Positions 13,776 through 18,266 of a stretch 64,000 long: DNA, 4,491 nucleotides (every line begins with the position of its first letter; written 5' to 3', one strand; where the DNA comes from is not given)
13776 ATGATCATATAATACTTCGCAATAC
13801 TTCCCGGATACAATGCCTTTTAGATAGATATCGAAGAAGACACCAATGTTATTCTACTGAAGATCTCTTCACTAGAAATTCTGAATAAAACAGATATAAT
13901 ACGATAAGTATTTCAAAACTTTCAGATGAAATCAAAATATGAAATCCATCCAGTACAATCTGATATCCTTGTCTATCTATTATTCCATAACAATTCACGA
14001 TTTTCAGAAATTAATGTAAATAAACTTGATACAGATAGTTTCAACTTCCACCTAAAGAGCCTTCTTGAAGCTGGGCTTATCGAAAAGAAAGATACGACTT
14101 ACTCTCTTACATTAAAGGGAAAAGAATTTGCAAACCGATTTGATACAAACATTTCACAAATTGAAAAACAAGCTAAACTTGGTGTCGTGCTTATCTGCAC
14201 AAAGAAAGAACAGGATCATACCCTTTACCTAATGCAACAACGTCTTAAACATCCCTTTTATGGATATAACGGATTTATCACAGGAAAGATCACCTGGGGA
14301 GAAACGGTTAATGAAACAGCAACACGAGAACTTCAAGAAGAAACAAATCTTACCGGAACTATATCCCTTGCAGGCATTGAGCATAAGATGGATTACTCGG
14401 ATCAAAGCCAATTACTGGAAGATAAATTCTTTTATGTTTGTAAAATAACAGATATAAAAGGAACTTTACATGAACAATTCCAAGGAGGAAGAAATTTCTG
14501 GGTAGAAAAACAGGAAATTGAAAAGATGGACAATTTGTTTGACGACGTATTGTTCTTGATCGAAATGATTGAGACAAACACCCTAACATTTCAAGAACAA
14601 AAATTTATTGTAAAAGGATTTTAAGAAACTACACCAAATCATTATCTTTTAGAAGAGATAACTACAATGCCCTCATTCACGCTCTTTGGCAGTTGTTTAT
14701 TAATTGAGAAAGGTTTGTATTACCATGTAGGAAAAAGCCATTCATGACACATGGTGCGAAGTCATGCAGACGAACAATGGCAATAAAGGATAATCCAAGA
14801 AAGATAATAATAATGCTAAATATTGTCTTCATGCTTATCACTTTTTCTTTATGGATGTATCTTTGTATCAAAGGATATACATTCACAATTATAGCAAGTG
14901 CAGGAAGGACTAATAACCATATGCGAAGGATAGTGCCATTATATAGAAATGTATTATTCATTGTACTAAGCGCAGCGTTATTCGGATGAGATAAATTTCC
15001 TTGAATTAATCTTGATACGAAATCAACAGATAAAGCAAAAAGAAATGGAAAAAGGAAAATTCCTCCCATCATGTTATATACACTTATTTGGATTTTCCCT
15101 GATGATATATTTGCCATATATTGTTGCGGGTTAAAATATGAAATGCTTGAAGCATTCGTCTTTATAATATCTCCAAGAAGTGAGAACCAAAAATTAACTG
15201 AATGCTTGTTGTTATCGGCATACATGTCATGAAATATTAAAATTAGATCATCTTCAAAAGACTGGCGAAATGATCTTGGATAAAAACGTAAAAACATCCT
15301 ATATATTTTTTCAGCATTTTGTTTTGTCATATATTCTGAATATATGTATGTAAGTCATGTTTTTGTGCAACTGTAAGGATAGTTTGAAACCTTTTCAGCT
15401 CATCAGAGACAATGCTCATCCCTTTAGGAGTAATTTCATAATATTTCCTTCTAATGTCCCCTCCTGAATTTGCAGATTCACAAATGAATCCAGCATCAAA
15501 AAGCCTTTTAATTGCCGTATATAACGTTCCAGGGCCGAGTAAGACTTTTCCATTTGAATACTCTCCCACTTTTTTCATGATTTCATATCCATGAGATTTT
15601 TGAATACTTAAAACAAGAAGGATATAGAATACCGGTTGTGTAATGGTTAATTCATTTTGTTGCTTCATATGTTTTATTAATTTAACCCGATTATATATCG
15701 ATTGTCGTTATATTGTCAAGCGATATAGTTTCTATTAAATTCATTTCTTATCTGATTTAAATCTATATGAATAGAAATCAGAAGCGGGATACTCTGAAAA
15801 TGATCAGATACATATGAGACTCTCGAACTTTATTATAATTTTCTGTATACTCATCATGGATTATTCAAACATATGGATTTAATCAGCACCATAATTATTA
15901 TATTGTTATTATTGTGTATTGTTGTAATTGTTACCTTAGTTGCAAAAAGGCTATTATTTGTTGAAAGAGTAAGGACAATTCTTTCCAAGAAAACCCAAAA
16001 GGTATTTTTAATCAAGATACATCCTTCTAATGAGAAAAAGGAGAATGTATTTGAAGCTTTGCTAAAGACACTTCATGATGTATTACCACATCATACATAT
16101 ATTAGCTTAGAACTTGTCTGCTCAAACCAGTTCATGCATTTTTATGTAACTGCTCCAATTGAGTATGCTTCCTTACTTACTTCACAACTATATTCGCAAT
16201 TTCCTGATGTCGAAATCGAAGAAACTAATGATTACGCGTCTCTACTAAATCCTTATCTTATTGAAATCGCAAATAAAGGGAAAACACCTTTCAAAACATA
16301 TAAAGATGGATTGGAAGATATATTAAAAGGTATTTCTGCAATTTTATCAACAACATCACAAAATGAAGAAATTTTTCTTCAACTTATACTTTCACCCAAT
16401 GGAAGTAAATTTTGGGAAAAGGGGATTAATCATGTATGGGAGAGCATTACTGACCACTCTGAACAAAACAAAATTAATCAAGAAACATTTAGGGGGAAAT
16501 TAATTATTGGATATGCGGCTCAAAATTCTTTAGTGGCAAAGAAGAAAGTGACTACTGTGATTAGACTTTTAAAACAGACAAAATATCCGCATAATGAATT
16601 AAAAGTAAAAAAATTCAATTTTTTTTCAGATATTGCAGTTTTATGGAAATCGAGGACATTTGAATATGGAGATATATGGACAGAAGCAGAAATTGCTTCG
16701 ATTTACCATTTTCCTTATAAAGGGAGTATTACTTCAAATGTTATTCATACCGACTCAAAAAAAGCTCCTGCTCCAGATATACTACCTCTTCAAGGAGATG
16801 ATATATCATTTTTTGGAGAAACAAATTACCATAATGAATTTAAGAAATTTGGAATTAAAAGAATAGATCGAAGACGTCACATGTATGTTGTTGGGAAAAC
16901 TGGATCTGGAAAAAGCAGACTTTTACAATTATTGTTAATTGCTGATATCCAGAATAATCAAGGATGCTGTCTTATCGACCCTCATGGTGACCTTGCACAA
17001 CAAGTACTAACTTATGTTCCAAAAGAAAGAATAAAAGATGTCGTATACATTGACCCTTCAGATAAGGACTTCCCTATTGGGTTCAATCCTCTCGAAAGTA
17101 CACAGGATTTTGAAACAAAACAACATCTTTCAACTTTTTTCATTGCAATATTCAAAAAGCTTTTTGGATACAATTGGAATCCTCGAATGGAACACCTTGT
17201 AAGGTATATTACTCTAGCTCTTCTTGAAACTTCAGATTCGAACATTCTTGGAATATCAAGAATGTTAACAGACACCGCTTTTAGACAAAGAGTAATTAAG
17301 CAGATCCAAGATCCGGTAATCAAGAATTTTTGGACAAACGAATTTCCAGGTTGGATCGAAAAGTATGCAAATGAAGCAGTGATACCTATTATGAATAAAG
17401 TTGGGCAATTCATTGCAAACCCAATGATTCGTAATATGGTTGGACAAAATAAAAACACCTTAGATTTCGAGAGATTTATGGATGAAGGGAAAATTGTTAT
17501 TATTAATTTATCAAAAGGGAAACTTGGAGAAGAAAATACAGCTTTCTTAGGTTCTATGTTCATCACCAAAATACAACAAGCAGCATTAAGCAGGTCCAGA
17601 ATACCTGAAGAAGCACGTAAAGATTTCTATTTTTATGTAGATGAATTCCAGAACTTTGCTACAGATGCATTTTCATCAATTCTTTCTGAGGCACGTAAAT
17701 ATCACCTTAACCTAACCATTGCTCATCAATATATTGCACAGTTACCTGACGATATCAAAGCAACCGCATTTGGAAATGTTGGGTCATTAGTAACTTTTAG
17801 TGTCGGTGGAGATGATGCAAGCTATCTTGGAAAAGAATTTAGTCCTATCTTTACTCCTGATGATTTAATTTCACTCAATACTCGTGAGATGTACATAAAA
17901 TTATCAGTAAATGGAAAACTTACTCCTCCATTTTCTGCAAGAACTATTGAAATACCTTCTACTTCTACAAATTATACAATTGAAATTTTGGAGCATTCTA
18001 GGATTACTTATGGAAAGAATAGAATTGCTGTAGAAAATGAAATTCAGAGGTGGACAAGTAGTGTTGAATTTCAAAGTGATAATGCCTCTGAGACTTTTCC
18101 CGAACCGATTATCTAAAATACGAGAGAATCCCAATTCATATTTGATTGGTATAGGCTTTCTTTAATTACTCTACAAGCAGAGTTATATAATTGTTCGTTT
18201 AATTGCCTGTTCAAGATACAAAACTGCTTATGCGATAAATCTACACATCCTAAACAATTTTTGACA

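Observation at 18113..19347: Two-gene operon: zinc-ribbon protein plus a 307-aa protein built of tandem '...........' repeats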

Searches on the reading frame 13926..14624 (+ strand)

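Call 62: search_protein_families(library=pfam, proteins=[window:13926-14624:+], max_evalue=0.0001)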
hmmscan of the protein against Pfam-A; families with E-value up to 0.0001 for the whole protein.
window:13926-14624:+ (232 aa): 2 families
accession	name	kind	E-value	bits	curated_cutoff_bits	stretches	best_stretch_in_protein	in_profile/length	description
PF00293.34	NUDIX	-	2.3e-12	47.5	21.1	1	87-201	8-122/134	NUDIX domain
PF14947.12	HTH_45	-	2.5e-06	27.9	25.5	1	13-74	10-71/77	Winged helix-turn-helix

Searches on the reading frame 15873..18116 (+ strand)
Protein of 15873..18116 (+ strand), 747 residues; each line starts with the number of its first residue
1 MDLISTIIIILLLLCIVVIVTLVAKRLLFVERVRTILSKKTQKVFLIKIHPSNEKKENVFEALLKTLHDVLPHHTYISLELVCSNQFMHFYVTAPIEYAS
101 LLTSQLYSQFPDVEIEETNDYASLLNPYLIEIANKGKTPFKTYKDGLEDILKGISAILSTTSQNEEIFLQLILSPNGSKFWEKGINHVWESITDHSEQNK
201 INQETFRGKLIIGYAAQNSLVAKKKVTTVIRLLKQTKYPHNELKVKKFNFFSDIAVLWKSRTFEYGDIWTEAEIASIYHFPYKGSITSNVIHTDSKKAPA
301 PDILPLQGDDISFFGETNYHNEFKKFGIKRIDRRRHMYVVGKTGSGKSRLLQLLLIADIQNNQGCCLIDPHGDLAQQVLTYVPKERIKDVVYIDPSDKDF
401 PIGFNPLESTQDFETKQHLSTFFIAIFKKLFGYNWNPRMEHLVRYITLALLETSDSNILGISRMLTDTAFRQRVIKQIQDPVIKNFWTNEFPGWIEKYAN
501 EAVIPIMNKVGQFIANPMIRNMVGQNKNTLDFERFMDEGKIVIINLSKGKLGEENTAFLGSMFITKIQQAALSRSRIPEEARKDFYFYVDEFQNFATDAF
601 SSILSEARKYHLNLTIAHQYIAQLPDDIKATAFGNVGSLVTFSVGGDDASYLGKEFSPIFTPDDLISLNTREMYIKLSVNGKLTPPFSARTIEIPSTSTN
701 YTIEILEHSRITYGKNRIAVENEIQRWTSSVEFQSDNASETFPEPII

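Call 22: search_protein_families(library=pfam, proteins=[window:15873-18116:+], max_evalue=0.001)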
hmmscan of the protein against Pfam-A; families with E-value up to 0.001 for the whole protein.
window:15873-18116:+ (747 aa): 5 families
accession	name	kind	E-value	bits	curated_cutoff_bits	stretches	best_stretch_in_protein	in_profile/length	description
PF01935.23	DUF87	-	2.5e-07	31.4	23.2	1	334-414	23-84/220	Helicase HerA, central domain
PF10412.15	TrwB_AAD_bind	-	2.6e-05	23.7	20.5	0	333-377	14-58/387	Type IV secretion-system coupling protein DNA-binding domain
PF00270.35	DEAD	-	0.00034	20.8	26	0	328-380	8-63/167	DEAD/DEAH box helicase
PF12696.13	TraG-D_C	-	0.00038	20.8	22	1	585-626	2-44/126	TraM recognition site of TraD and TraG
PF19044.6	P-loop_TraG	-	0.00096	18.3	25.8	0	333-429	28-120/413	TraG P-loop domain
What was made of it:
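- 15873..18116 (+): Gene for the 747-aa membrane-anchored VirD4/TraD-like (type IV coupling protein-like) ATPase, the conserved neighbour. Pfam DUF87 31.4 bits (cut-off 23.2) and TrwB_AAD_bind 23.7 bits (cut-off 20.5); TraG-D_C 20.8 bits is just below its cut-off of 22 (call 22).
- On Type IV coupling protein (VirD4/TraD/TrwB), for the 747-aa neighbour: Pfam TrwB_AAD_bind (23.7 bits, cut-off 20.5) and DUF87 (31.4, cut-off 23.2) pass; TraG-D_C (20.8, cut-off 22) does not quite (call 22).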

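Call 42: search_protein_families(library=ncbifam, proteins=[window:15873-18116:+], max_evalue=0.01)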
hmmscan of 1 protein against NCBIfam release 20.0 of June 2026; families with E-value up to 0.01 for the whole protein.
window:15873-18116:+ (747 aa): 7 families
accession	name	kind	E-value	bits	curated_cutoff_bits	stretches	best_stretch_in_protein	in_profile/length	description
NF045973.1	conju_CD1115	equivalog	1.8e-13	50.2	250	1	332-645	22-358/442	VirD4-like conjugal transfer protein, CD1115 family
TIGR03743.1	SXT_TraD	subfamily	2e-08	33.1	366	1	333-373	174-214/636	conjugative transfer system coupling protein TraD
TIGR03754.1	conj_TOL_TraD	equivalog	2.1e-06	26.6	647.55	1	324-374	170-220/643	type IV conjugative transfer system coupling protein TraD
NF053655.1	CedD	equivalog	3.1e-06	26.1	600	1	314-381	201-268/527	DNA-translocating ATPase CedD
NF008364.0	PRK11160.1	equivalog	0.00097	17.8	630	1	300-369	333-400/575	heme ABC transporter ATP-binding protein/permease CydC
TIGR03783.1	Bac_Flav_CT_G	subfamily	0.0021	16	261.55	1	331-429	435-535/829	TraG family conjugative transposon ATPase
TIGR00159.1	TIGR00159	equivalog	0.0072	15.7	188.8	0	5-70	53-121/254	diadenylate cyclase CdaA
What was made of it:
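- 15873..18116 (+): NCBIfam VirD4-like CD1115 E 1.8e-13, below its cut-off (call 42).
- On Type IV coupling protein (VirD4/TraD/TrwB), for the 747-aa neighbour: NCBIfam VirD4-like CD1115 scores 50 bits against a cut-off of 250 (call 42).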

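Call 43: search_solved_structures(query=window:15873-18116:+, max_evalue=0.001)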
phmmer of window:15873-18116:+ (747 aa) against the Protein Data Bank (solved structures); distinct sequences matched with E-value up to 0.001: 0.
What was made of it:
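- On Type IV coupling protein (VirD4/TraD/TrwB), for the 747-aa neighbour: No PDB sequence match (call 43).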

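Call 48: search_protein_families(library=padloc, proteins=[window:15873-18116:+], max_evalue=0.01)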
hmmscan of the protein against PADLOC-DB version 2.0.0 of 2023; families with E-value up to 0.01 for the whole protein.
window:15873-18116:+ (747 aa): 5 families
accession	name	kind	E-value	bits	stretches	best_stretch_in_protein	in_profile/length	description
PDLC04140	mad8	-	1.5e-10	39.1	1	330-630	23-243/314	mads_8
PDLC04103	HerA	-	1.1e-09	35.2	2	590-641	459-506/579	-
PDLC04105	HerA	-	9.9e-08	29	1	334-387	166-220/576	-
PDLC01055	HerA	-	0.00082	16.3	1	334-366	157-189/532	Type III coevolved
PDLC03878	NsnB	-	0.0036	15.1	1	321-416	8-96/345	-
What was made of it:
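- On Known anti-phage defence systems (PADLOC): The ATPase shows only generic HerA/mad8 P-loop similarity, E 1e-10 (call 48).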

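Call 49: search_protein_families(library=phrogs, proteins=[window:15873-18116:+], max_evalue=0.01)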
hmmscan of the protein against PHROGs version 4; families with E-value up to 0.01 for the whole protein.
window:15873-18116:+ (747 aa): 4 families
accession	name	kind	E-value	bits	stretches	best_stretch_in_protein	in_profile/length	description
phrog_5156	-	unknown function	2.8e-72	245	2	196-738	267-818/824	-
phrog_7035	-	unknown function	9.9e-17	61.6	2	518-628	436-546/969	-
phrog_2666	-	head and packaging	4.6e-06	26.6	1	317-375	304-362/555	terminase large subunit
phrog_1358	-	moron, auxiliary metabolic gene and host takeover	0.0074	14.8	0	331-362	600-631/1382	FtsK/SpoIIIE-like protein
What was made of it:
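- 15873..18116 (+): PHROG 5156 E 2.8e-72 (call 49).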

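Call 70: find_related_loci(query=A4, collection=metagenome_contigs, flank=6000)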
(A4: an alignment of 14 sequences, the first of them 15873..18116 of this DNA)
Query A4 (747 aa) in metagenome_contigs; peptide patterns used: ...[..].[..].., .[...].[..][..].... (x = any residue, [..] = any of these).
600 stretches matched a pattern (row limit reached: there are more); 595 encode a relative of the query (tblastn E <= 1e-3); the best 80 are kept; 80 distinct loci.
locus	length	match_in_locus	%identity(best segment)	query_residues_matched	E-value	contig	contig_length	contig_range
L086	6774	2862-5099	62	10-747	0e+0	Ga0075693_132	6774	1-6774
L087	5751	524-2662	57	45-747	0e+0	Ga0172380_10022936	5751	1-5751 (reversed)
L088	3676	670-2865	42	52-747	0e+0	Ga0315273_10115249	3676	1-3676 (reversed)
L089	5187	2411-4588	42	54-747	0e+0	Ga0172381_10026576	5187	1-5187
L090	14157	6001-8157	40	60-747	2e-170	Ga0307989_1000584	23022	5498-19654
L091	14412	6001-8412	36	3-729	2e-164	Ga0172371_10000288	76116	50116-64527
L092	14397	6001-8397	36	1-735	6e-162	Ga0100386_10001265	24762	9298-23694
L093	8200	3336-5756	35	1-729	2e-158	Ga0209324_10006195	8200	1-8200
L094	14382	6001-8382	37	4-724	3e-158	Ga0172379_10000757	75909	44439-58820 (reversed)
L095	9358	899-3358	48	1-727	5e-157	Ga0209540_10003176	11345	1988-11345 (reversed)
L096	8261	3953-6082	38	77-729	5e-157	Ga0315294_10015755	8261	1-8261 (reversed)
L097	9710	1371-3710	37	40-740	9e-154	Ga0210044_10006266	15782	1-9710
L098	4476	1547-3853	37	18-730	4e-157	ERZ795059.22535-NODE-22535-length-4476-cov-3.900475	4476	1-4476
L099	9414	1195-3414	35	52-725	7e-153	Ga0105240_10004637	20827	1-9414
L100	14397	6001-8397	37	8-742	8e-168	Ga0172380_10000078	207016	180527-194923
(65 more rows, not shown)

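Call 74: search_dna_similar(query=window:15873-18116:+, collection=phages, mode=protein, max_evalue=1e-10, max_rows=15)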
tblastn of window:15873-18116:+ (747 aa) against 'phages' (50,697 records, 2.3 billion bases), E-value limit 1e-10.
Records with a match: 30; places in all: 30; records where one place covers at least 80% of the query: 2.
Best place of each record, by identity: <60% 30.
By first word of the organism name: Bacillus 29; Microcystis 1.
By host as written in the record: Bacillus subtilis BEST7003 6; Bacillus subtilis 6; Bacillus megaterium str. ATCC 43725 2; Bacillus cereus BGSC 6E1 2; Bacillus cereus 2; Bacillus cereus HER1399 2; Bacillus subtilis Delta6 2; Bacillus thuringiensis 2; and 6 more.
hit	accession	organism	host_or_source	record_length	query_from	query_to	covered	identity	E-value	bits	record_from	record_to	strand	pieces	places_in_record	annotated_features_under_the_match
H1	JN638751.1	Bacillus phage G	Bacillus megaterium str. ATCC 43725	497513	78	707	84%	22.3%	1e-35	152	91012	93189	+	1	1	156: gp156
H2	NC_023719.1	Bacillus phage G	Bacillus megaterium str. ATCC 43725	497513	78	707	84%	22.3%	1e-35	152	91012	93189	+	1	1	156: gp156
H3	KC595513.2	Bacillus phage Shanette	Bacillus cereus BGSC 6E1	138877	339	733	53%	26.5%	3e-20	102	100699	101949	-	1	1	hypothetical protein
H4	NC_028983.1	Bacillus phage Shanette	Bacillus cereus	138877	339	733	53%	26.5%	3e-20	102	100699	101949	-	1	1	hypothetical protein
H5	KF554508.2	Bacillus phage CP-51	Bacillus cereus HER1399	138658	339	733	53%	26.4%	1e-20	104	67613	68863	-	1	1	hypothetical protein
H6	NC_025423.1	Bacillus phage CP-51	Bacillus cereus HER1399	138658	339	733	53%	26.4%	1e-20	104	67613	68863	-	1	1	hypothetical protein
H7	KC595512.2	Bacillus phage JL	Bacillus cereus BGSC 6E1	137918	339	733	53%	26.2%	1e-20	103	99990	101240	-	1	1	lipid A export ATP-binding/permease protein Msb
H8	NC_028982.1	Bacillus phage JL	Bacillus cereus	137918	339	733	53%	26.2%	1e-20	103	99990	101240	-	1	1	lipid A export ATP-binding/permease protein Msb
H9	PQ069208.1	Bacillus phage S4-1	Bacillus sp. S4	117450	339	695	48%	26.3%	2e-18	97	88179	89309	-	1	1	record has no annotation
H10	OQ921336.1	Bacillus phage SPO1L1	Bacillus subtilis BEST7003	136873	339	746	55%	23.0%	3e-12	77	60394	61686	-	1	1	hypothetical protein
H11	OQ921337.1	Bacillus phage SPO1L2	Bacillus subtilis BEST7003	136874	339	746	55%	23.0%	3e-12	77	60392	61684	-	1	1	hypothetical protein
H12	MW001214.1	Bacillus phage SP8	Bacillus subtilis Marburg strain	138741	339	734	53%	23.2%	3e-12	77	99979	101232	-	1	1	type IV secretory pathway VirD4 component-like protein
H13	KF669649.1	Bacillus phage CampHawk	Bacillus subtilis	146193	339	734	53%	23.0%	6e-13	79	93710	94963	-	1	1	hypothetical protein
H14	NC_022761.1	Bacillus phage CampHawk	Bacillus subtilis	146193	339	734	53%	23.0%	6e-13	79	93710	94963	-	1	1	hypothetical protein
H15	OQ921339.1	Bacillus phage SPO1L4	Bacillus subtilis BEST7003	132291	339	734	53%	23.0%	1e-11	74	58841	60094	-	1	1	hypothetical protein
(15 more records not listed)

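Call 75: get_annotated_region(hit=H1, flank=6000)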
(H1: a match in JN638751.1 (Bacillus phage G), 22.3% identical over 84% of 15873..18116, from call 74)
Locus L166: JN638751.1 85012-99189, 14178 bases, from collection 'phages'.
description: Bacillus phage G, complete genome.
organism: Bacillus phage G (NCBI taxid 2884420)
taxonomy: Viruses; Duplodnaviria; Heunggongvirae; Uroviricota; Caudoviricetes; Donellivirus; Donellivirus gee
host: Bacillus megaterium str. ATCC 43725; source: soil; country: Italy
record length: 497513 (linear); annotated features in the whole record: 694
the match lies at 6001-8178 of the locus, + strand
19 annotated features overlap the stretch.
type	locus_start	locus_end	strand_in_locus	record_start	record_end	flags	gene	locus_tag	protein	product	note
CDS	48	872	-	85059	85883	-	146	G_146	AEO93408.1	gp146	27.3 in phage SPO1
CDS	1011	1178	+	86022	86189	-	147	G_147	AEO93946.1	gp147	-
CDS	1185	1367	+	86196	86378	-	148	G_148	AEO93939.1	gp148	-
CDS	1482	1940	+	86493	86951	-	149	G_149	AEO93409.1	gp149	-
CDS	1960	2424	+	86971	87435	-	150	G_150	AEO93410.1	gp150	-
CDS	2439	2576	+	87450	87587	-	151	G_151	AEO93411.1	gp151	-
CDS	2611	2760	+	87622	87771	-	152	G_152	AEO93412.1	gp152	-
CDS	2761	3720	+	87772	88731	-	153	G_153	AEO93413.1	gp153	-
CDS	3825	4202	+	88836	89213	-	154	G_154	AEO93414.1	gp154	-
CDS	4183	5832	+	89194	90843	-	155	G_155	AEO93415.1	gp155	type IV secretory pathway protein; VirB-like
CDS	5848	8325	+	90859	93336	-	156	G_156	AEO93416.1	gp156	ATP-binding/permase; MsbA-like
CDS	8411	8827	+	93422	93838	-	157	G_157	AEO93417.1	gp157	HNH endouclease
CDS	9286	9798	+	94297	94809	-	158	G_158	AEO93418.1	gp158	-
CDS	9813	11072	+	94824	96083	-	159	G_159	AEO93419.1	gp159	-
CDS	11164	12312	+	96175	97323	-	160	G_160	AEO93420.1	gp160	-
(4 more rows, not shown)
